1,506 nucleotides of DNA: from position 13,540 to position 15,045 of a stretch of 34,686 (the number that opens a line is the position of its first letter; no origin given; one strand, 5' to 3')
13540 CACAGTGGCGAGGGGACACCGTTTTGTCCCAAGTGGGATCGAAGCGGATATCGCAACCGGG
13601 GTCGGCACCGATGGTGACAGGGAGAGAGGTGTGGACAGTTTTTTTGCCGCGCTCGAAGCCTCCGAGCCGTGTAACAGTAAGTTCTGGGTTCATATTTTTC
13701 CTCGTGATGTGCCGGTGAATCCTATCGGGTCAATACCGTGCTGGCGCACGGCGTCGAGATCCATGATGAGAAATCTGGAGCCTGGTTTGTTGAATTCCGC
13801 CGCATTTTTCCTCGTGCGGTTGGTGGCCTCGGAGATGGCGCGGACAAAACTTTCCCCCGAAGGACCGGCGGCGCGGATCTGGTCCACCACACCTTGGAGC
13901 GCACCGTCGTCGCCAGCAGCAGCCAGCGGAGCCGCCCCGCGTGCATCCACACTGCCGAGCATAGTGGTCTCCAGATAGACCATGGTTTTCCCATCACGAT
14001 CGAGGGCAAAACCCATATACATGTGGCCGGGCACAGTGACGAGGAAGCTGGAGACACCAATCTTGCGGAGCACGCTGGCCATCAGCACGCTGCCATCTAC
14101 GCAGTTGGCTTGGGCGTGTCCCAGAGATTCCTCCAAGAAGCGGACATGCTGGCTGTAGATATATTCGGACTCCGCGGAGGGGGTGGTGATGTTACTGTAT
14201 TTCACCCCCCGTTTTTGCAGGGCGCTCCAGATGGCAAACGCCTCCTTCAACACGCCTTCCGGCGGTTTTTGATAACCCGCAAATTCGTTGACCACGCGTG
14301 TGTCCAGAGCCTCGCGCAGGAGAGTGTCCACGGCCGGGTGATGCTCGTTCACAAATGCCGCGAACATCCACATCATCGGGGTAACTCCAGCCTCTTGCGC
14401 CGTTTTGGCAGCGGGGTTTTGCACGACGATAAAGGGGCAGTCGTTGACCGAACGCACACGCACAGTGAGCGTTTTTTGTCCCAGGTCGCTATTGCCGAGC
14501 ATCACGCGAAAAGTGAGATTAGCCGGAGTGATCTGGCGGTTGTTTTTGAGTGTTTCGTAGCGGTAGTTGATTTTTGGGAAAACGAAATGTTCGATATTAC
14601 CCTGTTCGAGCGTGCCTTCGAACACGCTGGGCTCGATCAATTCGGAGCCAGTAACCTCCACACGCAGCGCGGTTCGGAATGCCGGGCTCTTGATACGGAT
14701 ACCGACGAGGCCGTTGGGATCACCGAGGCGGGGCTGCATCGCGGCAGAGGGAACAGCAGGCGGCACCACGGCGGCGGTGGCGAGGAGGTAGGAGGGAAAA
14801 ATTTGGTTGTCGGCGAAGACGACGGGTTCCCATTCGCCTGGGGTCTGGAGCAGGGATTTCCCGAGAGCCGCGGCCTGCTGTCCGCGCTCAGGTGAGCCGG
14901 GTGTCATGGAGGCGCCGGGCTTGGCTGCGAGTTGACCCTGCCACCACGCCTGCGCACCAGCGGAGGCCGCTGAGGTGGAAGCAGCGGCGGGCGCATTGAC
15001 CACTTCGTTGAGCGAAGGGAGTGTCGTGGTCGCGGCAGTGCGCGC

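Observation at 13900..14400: Predicted periplasmic transglutaminase-like (Cys-His) domain on a cytoplasmic-FHA membrane protein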

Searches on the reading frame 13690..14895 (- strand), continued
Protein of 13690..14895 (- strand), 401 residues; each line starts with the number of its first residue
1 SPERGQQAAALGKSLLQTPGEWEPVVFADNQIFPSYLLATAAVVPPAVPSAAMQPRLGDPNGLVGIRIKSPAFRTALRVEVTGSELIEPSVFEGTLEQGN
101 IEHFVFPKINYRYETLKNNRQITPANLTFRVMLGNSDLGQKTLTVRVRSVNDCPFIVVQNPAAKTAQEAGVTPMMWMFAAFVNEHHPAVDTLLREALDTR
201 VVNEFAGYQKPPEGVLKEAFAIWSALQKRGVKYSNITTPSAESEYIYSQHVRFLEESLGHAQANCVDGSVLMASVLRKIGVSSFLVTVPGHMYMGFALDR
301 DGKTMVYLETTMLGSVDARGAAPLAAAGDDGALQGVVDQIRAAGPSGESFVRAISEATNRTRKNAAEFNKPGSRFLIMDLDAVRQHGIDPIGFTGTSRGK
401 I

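Call 72: search_protein_families(library=pfam, proteins=[L082:5049-5963:+, L082:3805-5052:+, L075:1616-2578:+, L075:477-1619:+, L041:4258-5160:+, L059:5016-5930:+, L080:4016-4927:+, L002:5476-7350:+], max_evalue=0.001)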
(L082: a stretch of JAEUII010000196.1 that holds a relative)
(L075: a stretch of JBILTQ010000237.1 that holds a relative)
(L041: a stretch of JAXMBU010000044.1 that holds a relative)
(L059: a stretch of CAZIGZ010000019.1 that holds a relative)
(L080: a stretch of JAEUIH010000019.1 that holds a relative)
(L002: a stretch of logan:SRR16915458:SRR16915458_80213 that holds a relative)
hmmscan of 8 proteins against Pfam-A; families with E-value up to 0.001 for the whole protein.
L082:5049-5963:+ (304 aa): 3 families
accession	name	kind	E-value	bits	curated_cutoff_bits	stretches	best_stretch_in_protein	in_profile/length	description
PF00990.26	GGDEF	-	7.9e-51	172.4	23.8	1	141-298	2-161/161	Diguanylate cyclase, GGDEF domain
PF00498.31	FHA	-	3.3e-16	59.9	20.7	1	54-116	2-67/67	FHA domain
PF16697.10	Yop-YscD_cpl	-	2.2e-12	47.5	33.2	1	43-120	9-88/94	Inner membrane component of T3SS, cytoplasmic domain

L082:3805-5052:+ (415 aa): 4 families
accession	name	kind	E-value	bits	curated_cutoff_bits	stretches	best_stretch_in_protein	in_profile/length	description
PF00069.31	Pkinase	-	5.7e-50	170.6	31.7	1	2-245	13-256/263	Protein kinase domain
PF07714.23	PK_Tyr_Ser-Thr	-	2.7e-32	112.5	23.1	1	2-242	13-250/258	Protein tyrosine and serine/threonine kinase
PF01636.29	APH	-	8.1e-07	29.5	23.2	1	93-136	154-198/239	Phosphotransferase enzyme family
PF03109.22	ABC1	-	9.2e-07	28.7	22.9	1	64-138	144-217/244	ABC1 atypical kinase-like domain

L075:1616-2578:+ (320 aa): 3 families
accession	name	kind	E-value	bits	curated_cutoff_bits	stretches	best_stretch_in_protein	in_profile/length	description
PF00990.26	GGDEF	-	3e-41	141.3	23.8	1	133-290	2-161/161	Diguanylate cyclase, GGDEF domain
PF00498.31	FHA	-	1.2e-18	67.8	20.7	1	46-108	2-67/67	FHA domain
PF16697.10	Yop-YscD_cpl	-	9.2e-12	45.5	33.2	1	34-113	8-89/94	Inner membrane component of T3SS, cytoplasmic domain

L075:477-1619:+ (380 aa): 4 families
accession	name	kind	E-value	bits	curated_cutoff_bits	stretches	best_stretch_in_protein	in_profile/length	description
PF00069.31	Pkinase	-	1.9e-41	142.6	31.7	1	2-246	13-256/263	Protein kinase domain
PF07714.23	PK_Tyr_Ser-Thr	-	1.2e-24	87.4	23.1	1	2-242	13-250/258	Protein tyrosine and serine/threonine kinase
PF03109.22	ABC1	-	3.4e-07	30.1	22.9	1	101-150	180-229/244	ABC1 atypical kinase-like domain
PF01636.29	APH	-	1e-05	25.9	23.2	0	97-136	156-198/239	Phosphotransferase enzyme family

L041:4258-5160:+ (300 aa): 3 families
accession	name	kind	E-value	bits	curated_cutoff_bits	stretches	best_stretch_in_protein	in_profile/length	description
PF00990.26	GGDEF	-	4.9e-44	150.4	23.8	1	136-293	2-161/161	Diguanylate cyclase, GGDEF domain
PF00498.31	FHA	-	3.8e-17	62.9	20.7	1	48-111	1-67/67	FHA domain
PF16697.10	Yop-YscD_cpl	-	1e-15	58.2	33.2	1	37-116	8-89/94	Inner membrane component of T3SS, cytoplasmic domain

L059:5016-5930:+ (304 aa): 3 families
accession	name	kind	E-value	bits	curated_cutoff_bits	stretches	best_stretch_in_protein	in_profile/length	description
PF00990.26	GGDEF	-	2.9e-49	167.4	23.8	1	141-298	2-161/161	Diguanylate cyclase, GGDEF domain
PF00498.31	FHA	-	4.8e-17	62.6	20.7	1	54-116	2-67/67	FHA domain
PF16697.10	Yop-YscD_cpl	-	6.2e-13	49.3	33.2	1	43-120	9-88/94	Inner membrane component of T3SS, cytoplasmic domain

L080:4016-4927:+ (303 aa): 3 families
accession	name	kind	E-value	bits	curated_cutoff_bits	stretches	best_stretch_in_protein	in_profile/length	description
PF00990.26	GGDEF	-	5.2e-45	153.5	23.8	1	140-297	2-161/161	Diguanylate cyclase, GGDEF domain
PF00498.31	FHA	-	2e-19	70.2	20.7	1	53-115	2-67/67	FHA domain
PF16697.10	Yop-YscD_cpl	-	1.6e-14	54.3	33.2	1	42-119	9-88/94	Inner membrane component of T3SS, cytoplasmic domain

L002:5476-7350:+ (624 aa): 4 families
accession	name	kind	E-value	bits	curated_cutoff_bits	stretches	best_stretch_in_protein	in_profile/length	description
PF00069.31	Pkinase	-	4e-51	174.4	31.7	1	27-288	1-258/263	Protein kinase domain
PF07714.23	PK_Tyr_Ser-Thr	-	1.4e-33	116.8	23.1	1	28-285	2-252/258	Protein tyrosine and serine/threonine kinase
PF08308.17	PEGA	-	8.4e-17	61.3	20.8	1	399-466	2-70/71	PEGA domain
PF03109.22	ABC1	-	1.2e-07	31.5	22.9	1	74-181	112-220/244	ABC1 atypical kinase-like domain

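Call 84: fold_search(model_id=the predicted structure, library=viral)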
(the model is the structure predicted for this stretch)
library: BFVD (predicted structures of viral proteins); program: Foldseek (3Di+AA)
matches with E <= 10: 731; with E <= 0.001: 1
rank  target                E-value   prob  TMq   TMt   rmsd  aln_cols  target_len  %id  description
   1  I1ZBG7                2.5e-04  1.00  0.19  0.25   8.5       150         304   20  (no name in the UniProt tables at hand)
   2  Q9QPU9                9.2e-03  0.23  0.12  0.09  24.9       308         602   13  Glycoprotein G [Bovine alphaherpesvirus 2]
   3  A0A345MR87            1.4e-02  0.99  0.19  0.15  10.2       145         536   16  (no name in the UniProt tables at hand)
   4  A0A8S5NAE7            1.4e-02  0.80  0.14  0.12   9.6       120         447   15  Uncharacterized protein (Fragment) [Siphoviridae sp. ctu3K14]
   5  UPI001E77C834         2.1e-02  0.85  0.17  0.30  14.0       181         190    8  (no name look-up for this kind of identifier)
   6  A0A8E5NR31            2.7e-02  0.21  0.11  0.11  11.4       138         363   10  (no name in the UniProt tables at hand)
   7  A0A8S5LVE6            3.6e-02  0.77  0.14  0.12   8.6       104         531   10  Uncharacterized protein [Siphoviridae sp. ctMsr1]
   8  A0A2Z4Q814            3.8e-02  0.54  0.15  0.33  34.8       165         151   14  (no name in the UniProt tables at hand)
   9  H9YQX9                4.2e-02  0.82  0.18  0.33  15.1       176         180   10  (no name in the UniProt tables at hand)
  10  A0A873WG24            4.9e-02  0.84  0.16  0.13   8.9       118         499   16  Major tail protein [Providencia phage Kokobel1]
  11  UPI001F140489         6.5e-02  0.90  0.18  0.47  10.3       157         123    9  (no name look-up for this kind of identifier)
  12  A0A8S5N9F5            6.9e-02  0.38  0.14  0.11  23.1       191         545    7  Uncharacterized protein [Siphoviridae sp. ctBmU27]
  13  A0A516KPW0            7.2e-02  0.66  0.16  0.10  11.5       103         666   11  (no name in the UniProt tables at hand)
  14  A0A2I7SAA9            7.2e-02  0.15  0.14  0.19  20.3       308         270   12  (no name in the UniProt tables at hand)
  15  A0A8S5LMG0            7.6e-02  0.94  0.18  0.17  13.9       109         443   10  Uncharacterized protein [Siphoviridae sp. ctDuC3]
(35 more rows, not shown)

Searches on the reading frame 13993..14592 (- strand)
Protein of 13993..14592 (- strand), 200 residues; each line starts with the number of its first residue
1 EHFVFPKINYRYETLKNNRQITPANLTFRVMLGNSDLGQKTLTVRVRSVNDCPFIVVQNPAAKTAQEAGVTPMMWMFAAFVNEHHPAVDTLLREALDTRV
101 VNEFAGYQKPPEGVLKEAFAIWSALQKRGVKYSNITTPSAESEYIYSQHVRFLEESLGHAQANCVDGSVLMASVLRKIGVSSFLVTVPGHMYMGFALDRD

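Call 61: search_dna_similar(query=window:13993-14592:-, collection=plasmids, mode=protein, max_evalue=0.001, max_rows=25)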
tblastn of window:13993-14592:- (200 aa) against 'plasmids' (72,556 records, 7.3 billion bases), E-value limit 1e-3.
Records with a match: 54; places in all: 54; records where one place covers at least 80% of the query: 4.
Best place of each record, by identity: <60% 54.
By first word of the organism name: Acinetobacter 14; Raoultella 11; Klebsiella 8; Rhizobium 4; Mesorhizobium 3; Microbacterium 3; Bacteroides 2; Burkholderia 2; Paraburkholderia 2; Phocaeicola 1; and 4 more.
By predicted mobility (MOB-suite, as given by PLSDB): non-mobilizable 25; conjugative 19; mobilizable 10.
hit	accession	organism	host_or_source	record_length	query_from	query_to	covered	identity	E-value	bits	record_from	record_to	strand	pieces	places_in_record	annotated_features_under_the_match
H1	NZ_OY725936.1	Bacteroides finegoldii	-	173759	1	198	99%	44.2%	2e-45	167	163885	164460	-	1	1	hypothetical protein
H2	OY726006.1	Phocaeicola massiliensis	-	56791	1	199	100%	42.6%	2e-46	169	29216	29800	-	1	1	record has no annotation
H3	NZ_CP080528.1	Mesorhizobium sp. AR07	Oxytropis sp.,Cell culture,root nodule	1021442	7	194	94%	25.9%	3e-5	51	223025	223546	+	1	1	record has no annotation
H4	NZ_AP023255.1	Mesorhizobium sp. 131-3-5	Lotus japonicus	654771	7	194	94%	25.9%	8e-5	50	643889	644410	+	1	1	DUF3320 domain-containing protein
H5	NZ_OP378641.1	Klebsiella michiganensis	-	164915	54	197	72%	28.9%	6e-5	50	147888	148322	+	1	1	DUF3320 domain-containing protein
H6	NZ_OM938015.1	Klebsiella michiganensis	-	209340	54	197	72%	28.9%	6e-5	50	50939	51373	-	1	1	DUF3320 domain-containing protein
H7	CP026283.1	Klebsiella oxytoca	-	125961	54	197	72%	28.9%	7e-5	50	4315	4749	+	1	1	DNA helicase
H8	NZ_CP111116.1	Raoultella sp. DY2415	crude oil contaminated soil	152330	54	197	72%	28.9%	7e-5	50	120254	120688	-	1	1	DUF3320 domain-containing protein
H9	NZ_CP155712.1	Klebsiella quasipneumoniae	Homo sapiens,urine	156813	54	197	72%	28.9%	7e-5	50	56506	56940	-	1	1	DUF3320 domain-containing protein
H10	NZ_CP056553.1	Enterobacter sp. RHBSTW-00422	culture,Freshwater sample from ...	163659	54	197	72%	28.9%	7e-5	50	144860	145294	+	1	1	DUF3320 domain-containing protein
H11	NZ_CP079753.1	Raoultella ornithinolytica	cell culture,urine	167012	54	197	72%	28.9%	7e-5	50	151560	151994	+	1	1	DUF3320 domain-containing protein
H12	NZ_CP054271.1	Raoultella ornithinolytica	Sus scrofa domesticus,Whole ...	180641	54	197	72%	28.9%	7e-5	50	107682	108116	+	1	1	DUF3320 domain-containing protein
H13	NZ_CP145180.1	Raoultella ornithinolytica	Hospital waste water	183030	54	197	72%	28.9%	7e-5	50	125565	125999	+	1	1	DUF3320 domain-containing protein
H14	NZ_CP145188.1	Raoultella ornithinolytica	-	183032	54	197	72%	28.9%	7e-5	50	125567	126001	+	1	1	DUF3320 domain-containing protein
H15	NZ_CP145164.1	Raoultella ornithinolytica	-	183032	54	197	72%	28.9%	7e-5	50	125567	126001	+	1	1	DUF3320 domain-containing protein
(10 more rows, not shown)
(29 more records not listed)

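Call 62: get_annotated_region(hit=H5, flank=9000)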
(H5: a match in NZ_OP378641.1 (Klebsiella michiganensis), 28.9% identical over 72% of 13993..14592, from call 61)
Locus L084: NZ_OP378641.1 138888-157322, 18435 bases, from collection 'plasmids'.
description: Klebsiella michiganensis strain KLO00015 plasmid pKLO00015_6, complete sequence
organism: Klebsiella michiganensis (NCBI taxid 1134687)
taxonomy: Bacteria; Pseudomonadota; Gammaproteobacteria; Enterobacterales; Enterobacteriaceae; Klebsiella; Klebsiella michiganensis
host: -; source: -; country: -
typing (MOB-suite, as given by PLSDB): non-mobilizable; replicon IncFIB
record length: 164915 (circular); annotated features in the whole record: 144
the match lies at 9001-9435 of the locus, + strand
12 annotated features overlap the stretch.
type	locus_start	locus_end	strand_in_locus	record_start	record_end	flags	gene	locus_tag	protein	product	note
CDS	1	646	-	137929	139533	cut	-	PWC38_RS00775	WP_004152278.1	ABC transporter substrate-binding protein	-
CDS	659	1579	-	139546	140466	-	-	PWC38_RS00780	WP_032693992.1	ABC transporter permease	GO:0055085 - transmembrane transport [Evidence IEA]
CDS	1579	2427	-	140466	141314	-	-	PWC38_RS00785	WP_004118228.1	ABC transporter permease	-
CDS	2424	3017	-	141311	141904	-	-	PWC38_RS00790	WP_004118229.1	ANTAR domain-containing protein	-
CDS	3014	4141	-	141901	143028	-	-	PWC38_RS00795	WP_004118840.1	transporter substrate-binding protein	-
CDS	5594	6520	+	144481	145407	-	-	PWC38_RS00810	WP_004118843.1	IS110 family transposase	-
CDS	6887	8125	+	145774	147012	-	-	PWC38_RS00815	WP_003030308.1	IS110 family transposase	-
CDS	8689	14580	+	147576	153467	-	-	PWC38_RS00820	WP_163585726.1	DUF3320 domain-containing protein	-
CDS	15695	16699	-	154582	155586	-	-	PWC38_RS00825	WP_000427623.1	IS110-like element IS4321 family transposase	GO:0006313 - DNA transposition [Evidence IEA]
CDS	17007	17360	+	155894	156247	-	arsR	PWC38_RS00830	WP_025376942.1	As(III)-sensing metalloregulatory transcriptional repressor ArsR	-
CDS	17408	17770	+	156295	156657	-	arsD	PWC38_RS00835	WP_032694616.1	arsenite efflux transporter metallochaperone ArsD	GO:0046685 - response to arsenic-containing substance [Evidence IEA]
CDS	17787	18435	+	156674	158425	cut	arsA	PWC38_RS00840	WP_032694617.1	arsenical pump-driving ATPase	GO:0071722 - detoxification of arsenic-containing substance [Evidence IEA]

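Call 63: get_annotated_region(hit=H1, flank=6000)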
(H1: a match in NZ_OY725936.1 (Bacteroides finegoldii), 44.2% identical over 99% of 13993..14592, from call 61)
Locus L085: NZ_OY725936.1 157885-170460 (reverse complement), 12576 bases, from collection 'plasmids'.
description: Bacteroides finegoldii strain Bacteroides finegoldii TSDC17.2-1.1 plasmid 34, complete sequence
organism: Bacteroides finegoldii (NCBI taxid 338188)
taxonomy: Bacteria; Bacteroidota; Bacteroidia; Bacteroidales; Bacteroidaceae; Bacteroides; Bacteroides finegoldii
host: -; source: -; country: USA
typing (MOB-suite, as given by PLSDB): non-mobilizable
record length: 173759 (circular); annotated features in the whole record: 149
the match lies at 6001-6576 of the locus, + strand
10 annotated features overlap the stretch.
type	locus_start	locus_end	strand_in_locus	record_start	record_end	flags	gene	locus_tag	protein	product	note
CDS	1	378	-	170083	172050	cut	-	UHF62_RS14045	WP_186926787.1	DUF5074 domain-containing protein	-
CDS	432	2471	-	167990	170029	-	-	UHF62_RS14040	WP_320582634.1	TonB-dependent receptor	-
CDS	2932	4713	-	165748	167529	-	-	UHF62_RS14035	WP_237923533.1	ATP-binding protein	-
CDS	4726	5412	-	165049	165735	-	-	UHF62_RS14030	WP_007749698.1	response regulator transcription factor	GO:0000160 - phosphorelay signal transduction system [Evidence IEA]; GO:0006355 - regulation of DNA-templated ...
CDS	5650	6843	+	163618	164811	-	-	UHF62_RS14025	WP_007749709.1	hypothetical protein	-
CDS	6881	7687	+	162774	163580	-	-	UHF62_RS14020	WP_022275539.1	DUF3805 domain-containing protein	-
CDS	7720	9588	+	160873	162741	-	-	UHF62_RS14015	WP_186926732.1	ABC-F family ATP-binding cassette domain-containing protein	-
CDS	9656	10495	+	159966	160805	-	-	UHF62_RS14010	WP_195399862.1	histidinol-phosphatase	-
CDS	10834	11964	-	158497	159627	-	-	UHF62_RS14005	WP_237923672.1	glycoside hydrolase family protein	-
CDS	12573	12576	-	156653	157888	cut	-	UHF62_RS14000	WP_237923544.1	fucose isomerase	-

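Call 64: search_protein_families(library=ncbifam, proteins=[L084:8689-14580:+, L085:5650-6843:+], max_evalue=0.001)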
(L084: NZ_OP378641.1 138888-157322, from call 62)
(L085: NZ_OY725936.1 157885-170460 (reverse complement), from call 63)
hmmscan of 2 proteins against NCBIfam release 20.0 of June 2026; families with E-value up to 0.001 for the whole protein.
L084:8689-14580:+ (1963 aa): 5 families
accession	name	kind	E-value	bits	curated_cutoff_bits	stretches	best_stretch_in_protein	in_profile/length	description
NF058533.1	antiphage_ProA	equivalog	0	2222.2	1500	1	15-1947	2-1903/1903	anti-phage protein ProA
NF042953.1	Hhe_antiphage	equivalog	2.7e-247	824.1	2000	2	1037-1735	1015-1706/1797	DUF4011 domain-containing anti-phage protein Hhe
TIGR00376.1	TIGR00376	hypoth_equivalog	1.2e-25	90.1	348.9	2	1292-1562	351-608/639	IGHMBP2 family helicase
NF040671.1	PLuB_AAA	exception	2.2e-22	78.4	999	3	1419-1564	1110-1231/1256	PLuB system helicase-like protein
TIGR01448.2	helicase_RecD2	equivalog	0.00063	18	500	0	652-710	308-366/713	SF1B family DNA helicase RecD2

L085:5650-6843:+ (397 aa): 1 family
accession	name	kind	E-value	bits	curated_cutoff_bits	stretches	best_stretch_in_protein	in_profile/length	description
NF058533.1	antiphage_ProA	equivalog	6.2e-25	86.9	1500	1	80-367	15-291/1903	anti-phage protein ProA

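Call 65: search_protein_families(library=pfam, proteins=[L084:8689-14580:+, L085:5650-6843:+], max_evalue=0.01)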
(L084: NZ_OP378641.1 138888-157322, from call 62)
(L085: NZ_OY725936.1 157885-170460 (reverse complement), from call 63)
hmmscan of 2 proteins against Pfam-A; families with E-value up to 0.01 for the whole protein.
L084:8689-14580:+ (1963 aa): 9 families
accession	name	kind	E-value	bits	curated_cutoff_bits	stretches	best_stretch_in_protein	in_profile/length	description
PF13195.11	DUF4011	-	8.2e-43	146.5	22.2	1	375-545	1-158/158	Protein of unknown function (DUF4011)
PF18741.7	MTES_1575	-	1.9e-34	118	38.2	1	1612-1709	1-96/96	REase_MTES_1575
PF13087.12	AAA_12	-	5.5e-18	65.7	27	1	1365-1563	4-192/195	AAA domain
PF13086.12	AAA_11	-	6.9e-16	59.2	27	2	1268-1346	175-254/257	AAA domain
PF11784.13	DUF3320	-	1.8e-12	47.4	25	1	1820-1868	2-50/50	Protein of unknown function (DUF3320)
PF13604.12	AAA_30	-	2.1e-07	31.3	27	1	663-724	4-67/191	AAA domain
PF13245.12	AAA_19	-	2.6e-06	28.1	25.1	1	665-722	1-60/134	AAA domain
PF04480.18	DUF559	-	0.00042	20.6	20.6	1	1655-1708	57-107/109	Protein of unknown function (DUF559)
PF01443.25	Viral_helicase1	-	0.0077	16.5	21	0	1297-1346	48-101/228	Viral superfamily 1 RNA helicase core domain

L085:5650-6843:+ (397 aa): 0 families
